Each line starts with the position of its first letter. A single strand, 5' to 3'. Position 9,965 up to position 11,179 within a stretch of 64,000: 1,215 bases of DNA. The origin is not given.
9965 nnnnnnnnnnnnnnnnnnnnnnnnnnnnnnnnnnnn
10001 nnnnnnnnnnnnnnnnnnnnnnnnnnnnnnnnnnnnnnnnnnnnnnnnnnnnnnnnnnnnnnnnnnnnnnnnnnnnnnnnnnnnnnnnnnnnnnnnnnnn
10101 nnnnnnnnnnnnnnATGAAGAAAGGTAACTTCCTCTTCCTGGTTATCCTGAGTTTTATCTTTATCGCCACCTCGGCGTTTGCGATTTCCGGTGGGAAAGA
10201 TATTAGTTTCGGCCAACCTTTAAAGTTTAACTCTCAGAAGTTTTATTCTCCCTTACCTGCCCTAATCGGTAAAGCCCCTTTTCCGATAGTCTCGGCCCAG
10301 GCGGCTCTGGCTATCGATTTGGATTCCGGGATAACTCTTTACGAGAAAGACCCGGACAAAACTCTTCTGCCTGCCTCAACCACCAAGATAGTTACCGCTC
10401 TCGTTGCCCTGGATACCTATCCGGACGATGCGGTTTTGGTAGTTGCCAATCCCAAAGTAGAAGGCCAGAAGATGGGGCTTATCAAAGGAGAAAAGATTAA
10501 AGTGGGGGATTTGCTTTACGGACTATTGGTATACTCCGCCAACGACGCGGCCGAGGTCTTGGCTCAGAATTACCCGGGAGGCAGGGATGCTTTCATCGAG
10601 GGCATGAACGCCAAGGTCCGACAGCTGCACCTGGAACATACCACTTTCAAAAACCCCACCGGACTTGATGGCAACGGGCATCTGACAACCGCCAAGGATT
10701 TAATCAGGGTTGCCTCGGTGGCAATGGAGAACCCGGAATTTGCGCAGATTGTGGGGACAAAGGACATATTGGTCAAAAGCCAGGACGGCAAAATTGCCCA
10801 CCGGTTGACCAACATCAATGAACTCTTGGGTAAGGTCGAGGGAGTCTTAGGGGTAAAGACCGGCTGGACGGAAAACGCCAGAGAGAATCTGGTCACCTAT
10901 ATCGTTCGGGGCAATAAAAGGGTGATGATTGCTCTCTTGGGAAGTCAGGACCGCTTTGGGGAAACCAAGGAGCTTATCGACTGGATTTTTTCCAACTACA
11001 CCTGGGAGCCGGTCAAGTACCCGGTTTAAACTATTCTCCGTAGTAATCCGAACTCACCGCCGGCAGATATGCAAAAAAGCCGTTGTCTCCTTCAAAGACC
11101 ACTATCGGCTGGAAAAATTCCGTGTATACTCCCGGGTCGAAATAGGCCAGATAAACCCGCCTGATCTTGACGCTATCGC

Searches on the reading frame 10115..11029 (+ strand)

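Call 56: search_protein_families(library=pfam, proteins=[window:10115-11029:+], max_evalue=0.01)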
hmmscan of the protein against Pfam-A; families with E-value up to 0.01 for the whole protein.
window:10115-11029:+ (304 aa): 3 families
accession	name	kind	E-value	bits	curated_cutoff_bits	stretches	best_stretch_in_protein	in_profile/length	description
PF00768.25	Peptidase_S11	-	3e-48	164.8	27.6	1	58-277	9-237/239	D-alanyl-D-alanine carboxypeptidase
PF02113.21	Peptidase_S13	-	3.8e-07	29.6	22.8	1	61-105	17-62/444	D-Ala-D-Ala carboxypeptidase 3 (S13) family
PF13354.11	Beta-lactamase2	-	0.00072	19.4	22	1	67-199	5-142/214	Beta-lactamase enzyme family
